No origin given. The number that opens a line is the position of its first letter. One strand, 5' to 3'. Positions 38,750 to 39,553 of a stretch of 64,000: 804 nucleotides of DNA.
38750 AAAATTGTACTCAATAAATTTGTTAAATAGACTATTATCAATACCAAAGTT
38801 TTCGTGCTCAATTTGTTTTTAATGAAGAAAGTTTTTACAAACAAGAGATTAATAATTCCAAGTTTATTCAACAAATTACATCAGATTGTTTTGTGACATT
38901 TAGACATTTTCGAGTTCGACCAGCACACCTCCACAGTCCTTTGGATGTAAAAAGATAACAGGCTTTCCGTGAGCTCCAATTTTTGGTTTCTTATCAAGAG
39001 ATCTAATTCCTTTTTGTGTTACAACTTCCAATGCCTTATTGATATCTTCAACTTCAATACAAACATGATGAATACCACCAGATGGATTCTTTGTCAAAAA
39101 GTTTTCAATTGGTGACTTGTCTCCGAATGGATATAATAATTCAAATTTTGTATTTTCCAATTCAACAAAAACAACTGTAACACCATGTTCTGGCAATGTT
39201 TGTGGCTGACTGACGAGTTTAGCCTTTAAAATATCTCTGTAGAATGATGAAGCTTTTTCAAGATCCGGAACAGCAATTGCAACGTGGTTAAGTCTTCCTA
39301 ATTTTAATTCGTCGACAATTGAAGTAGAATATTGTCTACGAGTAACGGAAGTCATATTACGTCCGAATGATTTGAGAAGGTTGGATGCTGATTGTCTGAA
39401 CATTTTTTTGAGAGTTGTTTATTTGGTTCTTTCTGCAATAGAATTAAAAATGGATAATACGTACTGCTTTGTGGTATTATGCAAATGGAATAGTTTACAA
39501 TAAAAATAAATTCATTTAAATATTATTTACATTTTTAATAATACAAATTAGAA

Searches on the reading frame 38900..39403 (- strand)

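Call 23: search_protein_families(library=pfam, proteins=[window:38900-39403:-], max_evalue=0.001)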
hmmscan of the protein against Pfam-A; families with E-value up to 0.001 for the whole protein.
window:38900-39403:- (167 aa): 3 families
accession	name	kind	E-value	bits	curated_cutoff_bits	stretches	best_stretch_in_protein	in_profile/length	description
PF13669.12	Glyoxalase_4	-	1.1e-20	74.4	27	1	39-151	1-109/109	Glyoxalase/Bleomycin resistance protein/Dioxygenase superfamily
PF00903.31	Glyoxalase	-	9.7e-17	61.9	20.6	1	37-164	1-121/121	Glyoxalase/Bleomycin resistance protein/Dioxygenase superfamily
PF22677.2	Ble-like_N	-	4.5e-05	23.5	24.5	0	37-58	1-22/41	Bleomycin resistance protein-like N-terminal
